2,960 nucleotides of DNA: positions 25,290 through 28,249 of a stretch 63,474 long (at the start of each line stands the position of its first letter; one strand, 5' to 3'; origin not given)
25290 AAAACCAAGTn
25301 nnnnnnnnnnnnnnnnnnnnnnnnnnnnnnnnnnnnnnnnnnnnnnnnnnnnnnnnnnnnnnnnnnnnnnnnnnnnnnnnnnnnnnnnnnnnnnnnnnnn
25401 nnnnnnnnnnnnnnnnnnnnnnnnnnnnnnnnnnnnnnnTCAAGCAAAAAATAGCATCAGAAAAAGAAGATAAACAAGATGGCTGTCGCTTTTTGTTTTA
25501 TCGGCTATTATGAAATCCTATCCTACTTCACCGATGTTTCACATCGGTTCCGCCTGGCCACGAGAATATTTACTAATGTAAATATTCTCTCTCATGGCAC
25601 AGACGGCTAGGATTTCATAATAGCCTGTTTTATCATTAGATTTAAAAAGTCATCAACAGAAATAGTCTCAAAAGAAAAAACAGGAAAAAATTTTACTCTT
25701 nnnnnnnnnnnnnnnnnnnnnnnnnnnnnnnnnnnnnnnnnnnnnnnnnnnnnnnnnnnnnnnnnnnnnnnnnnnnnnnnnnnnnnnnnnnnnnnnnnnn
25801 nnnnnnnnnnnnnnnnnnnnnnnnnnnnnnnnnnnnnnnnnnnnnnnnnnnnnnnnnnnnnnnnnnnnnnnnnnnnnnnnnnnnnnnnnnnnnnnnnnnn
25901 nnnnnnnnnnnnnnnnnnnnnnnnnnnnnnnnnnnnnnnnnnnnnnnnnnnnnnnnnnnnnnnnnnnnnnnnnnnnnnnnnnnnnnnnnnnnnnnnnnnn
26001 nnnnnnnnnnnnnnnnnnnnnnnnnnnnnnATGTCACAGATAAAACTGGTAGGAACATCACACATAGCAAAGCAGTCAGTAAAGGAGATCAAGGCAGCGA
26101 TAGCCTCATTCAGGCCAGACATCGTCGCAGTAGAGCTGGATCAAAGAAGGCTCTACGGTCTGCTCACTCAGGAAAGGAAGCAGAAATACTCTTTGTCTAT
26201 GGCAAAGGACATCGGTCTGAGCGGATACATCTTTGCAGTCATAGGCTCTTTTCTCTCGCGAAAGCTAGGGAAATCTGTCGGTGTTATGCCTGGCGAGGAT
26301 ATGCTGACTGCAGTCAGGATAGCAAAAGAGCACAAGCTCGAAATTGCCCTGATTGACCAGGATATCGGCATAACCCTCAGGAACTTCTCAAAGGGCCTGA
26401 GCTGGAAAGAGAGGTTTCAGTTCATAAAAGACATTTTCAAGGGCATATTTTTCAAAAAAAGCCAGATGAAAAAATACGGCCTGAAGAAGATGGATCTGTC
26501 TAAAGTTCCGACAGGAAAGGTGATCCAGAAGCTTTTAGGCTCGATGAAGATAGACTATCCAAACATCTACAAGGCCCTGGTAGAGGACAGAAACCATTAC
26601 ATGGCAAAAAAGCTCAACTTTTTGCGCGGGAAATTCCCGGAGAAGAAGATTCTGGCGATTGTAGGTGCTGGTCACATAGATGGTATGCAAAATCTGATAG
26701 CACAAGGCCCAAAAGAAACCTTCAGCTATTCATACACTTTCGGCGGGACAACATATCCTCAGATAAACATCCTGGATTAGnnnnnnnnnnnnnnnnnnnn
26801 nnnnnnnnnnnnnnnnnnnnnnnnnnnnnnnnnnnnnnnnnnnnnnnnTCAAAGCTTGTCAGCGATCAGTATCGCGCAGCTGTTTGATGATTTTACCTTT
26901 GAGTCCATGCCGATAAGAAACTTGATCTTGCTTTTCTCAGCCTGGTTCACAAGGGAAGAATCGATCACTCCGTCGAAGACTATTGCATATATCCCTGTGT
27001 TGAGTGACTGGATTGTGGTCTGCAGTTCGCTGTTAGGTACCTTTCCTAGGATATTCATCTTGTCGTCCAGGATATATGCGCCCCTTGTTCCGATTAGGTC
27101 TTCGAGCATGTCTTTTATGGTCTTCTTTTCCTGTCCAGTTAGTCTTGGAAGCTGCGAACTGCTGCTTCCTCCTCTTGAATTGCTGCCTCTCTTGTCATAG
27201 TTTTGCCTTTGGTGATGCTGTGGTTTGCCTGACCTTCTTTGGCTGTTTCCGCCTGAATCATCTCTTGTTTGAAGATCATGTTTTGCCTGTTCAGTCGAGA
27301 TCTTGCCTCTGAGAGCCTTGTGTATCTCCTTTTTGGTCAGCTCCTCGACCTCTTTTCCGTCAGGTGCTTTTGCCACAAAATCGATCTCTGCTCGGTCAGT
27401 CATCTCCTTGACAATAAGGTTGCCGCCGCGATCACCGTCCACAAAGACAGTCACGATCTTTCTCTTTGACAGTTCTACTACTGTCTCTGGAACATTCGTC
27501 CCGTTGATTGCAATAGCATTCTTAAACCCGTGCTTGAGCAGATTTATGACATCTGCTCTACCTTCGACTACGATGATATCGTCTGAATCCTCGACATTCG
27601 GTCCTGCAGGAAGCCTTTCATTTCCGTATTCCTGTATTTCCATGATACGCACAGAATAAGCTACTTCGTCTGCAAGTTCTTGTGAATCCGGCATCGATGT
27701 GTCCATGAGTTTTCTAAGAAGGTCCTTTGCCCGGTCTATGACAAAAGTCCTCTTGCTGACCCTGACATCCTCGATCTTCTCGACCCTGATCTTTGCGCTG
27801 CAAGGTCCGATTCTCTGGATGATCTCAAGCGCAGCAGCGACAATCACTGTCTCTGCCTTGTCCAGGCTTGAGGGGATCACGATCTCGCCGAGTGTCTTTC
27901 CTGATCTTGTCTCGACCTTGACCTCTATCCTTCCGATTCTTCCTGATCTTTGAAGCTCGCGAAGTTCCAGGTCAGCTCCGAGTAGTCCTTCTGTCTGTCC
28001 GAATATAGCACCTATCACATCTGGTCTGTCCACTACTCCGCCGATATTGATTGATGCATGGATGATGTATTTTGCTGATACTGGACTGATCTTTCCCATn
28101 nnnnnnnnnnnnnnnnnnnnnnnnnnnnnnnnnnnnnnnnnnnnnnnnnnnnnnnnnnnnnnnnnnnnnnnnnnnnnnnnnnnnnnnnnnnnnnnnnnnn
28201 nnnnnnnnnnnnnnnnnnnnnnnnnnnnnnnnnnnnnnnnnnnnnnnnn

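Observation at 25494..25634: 123-bp MITE-like element with 18-bp TIRs and a perfect 9-bp target-site duplication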

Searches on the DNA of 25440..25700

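Call 67: search_rna_families(source=window, start=25440, end=25700, threshold=evalue, max_evalue=1)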
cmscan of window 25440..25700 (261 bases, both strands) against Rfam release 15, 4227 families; matches with E-value up to 1: 0.
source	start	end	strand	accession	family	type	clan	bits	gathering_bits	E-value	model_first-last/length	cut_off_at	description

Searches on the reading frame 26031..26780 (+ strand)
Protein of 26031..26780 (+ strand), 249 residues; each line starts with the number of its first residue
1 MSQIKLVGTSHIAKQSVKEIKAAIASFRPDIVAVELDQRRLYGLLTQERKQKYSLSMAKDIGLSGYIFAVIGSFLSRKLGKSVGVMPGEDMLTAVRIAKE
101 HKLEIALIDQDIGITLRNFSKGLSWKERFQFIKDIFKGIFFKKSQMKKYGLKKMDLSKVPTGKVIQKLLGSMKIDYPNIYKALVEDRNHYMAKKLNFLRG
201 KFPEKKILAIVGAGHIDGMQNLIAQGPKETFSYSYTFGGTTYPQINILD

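Call 11: find_encoding_contigs(protein=window:26031-26780:+, flank=3000, max_places=10)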
Protein window:26031-26780:+ (249 aa): 1 contig read that carries it; 1 place shown.
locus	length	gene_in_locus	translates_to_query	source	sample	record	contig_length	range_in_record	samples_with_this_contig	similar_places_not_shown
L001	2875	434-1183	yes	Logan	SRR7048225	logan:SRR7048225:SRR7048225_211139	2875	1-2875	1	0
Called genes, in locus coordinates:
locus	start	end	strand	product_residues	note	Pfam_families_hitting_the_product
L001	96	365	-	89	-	-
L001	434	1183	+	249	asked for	PF01963:TraB_PrgY_gumN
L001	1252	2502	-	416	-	PF01751:Toprim (weak), PF13155:Toprim_2 (weak), PF13662:Toprim_4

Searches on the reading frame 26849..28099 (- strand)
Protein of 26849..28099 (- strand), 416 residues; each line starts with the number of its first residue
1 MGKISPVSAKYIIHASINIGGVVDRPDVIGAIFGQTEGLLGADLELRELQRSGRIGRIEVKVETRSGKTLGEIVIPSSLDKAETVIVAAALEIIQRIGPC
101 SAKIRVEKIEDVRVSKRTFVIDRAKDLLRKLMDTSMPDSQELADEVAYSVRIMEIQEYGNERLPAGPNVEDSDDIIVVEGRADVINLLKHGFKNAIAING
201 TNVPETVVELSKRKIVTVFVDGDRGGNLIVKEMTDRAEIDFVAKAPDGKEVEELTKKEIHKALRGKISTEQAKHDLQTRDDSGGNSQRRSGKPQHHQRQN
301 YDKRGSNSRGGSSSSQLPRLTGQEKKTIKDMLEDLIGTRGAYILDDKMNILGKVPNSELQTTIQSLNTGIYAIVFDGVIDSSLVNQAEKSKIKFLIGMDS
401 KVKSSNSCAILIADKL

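Call 42: find_homologous_proteins(query=window:26849-28099:-, max_evalue=1e-30)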
Query window:26849-28099:- (416 aa): 8000 proteins with E <= 1e-30 among 8000 candidates; the best 120 are listed.
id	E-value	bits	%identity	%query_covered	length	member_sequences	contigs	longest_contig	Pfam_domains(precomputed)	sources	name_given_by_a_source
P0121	5.5e-257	870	98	100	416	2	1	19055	PF13155.13,PF13662.13,PF01751.29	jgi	jgi:DNA primase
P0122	8.1e-186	636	71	100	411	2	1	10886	PF13155.13,PF13662.13,PF01751.29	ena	-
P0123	1.7e-183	628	70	100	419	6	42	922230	PF13155.13,PF13662.13,PF01751.29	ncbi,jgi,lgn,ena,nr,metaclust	ncbi:DNA primase [Candidatus Woesearchaeota archaeon]|jgi:DNA primase|nr:DNA primase [Candidatus Woe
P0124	4.9e-181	620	69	100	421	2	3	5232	PF13155.13,PF13662.13,PF01751.29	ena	-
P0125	1.5e-179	615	69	99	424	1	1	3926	PF13155.13,PF13662.13,PF01751.29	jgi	-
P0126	1.8e-179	615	70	100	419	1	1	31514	PF13155.13,PF13662.13,PF01751.29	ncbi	-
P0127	2.5e-179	615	67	99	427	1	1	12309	PF13155.13,PF13662.13,PF01751.29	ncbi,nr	ncbi:DNA primase [Candidatus Woesearchaeota archaeon]|nr:MAG: DNA primase [Candidatus Woesearchaeota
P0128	2.3e-178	611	67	100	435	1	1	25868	PF13155.13,PF13662.13,PF01751.29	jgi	jgi:DNA primase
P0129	2.7e-178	611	70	100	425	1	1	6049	PF13155.13,PF13662.13,PF01751.29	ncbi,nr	ncbi:DNA primase [Candidatus Woesearchaeota archaeon]|nr:DNA primase [Candidatus Woesearchaeota arch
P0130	2.9e-178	611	70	98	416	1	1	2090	PF13155.13,PF13662.13,PF01751.29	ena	-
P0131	4.3e-178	610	70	100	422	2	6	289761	PF13155.13,PF13662.13,PF01751.29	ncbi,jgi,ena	-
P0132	9.4e-178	609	80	66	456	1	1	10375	PF13155.13,PF13662.13,PF01751.29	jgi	jgi:DNA primase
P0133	1.6e-177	609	68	100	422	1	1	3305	PF13155.13,PF13662.13,PF01751.29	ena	-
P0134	2.3e-177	608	68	100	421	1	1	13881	PF13155.13,PF13662.13,PF01751.29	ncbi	ncbi:MAG: DNA primase DnaG [Candidatus Woesearchaeota archaeon]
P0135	2.6e-177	608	70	98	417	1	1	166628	PF13155.13,PF13662.13,PF01751.29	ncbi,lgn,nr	ncbi:DNA primase [Candidatus Woesearchaeota archaeon]|nr:DNA primase [Candidatus Woesearchaeota arch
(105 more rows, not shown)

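Call 43: find_encoding_contigs(protein=P0121, flank=6000, max_places=5)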
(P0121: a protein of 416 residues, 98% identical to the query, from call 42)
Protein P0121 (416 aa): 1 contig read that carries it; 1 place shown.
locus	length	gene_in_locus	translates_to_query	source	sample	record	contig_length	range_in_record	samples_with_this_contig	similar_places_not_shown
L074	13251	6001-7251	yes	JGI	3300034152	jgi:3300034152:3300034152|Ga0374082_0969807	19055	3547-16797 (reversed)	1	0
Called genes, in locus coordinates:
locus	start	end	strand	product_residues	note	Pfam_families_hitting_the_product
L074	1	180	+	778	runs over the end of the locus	PF03065:Glyco_hydro_57, PF13439:Glyco_transf_4 (faint), PF08323:Glyco_transf_5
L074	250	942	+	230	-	-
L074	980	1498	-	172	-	PF00856:SET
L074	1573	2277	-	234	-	PF01163:RIO1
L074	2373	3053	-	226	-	-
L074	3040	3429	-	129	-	PF00571:CBS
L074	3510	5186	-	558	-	-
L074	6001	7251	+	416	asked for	PF01751:Toprim (weak), PF13155:Toprim_2 (weak), PF13662:Toprim_4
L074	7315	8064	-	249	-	PF01963:TraB_PrgY_gumN, PF18950:DUF5694 (faint)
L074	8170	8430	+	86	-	-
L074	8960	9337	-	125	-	-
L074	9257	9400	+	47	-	-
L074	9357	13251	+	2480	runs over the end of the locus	?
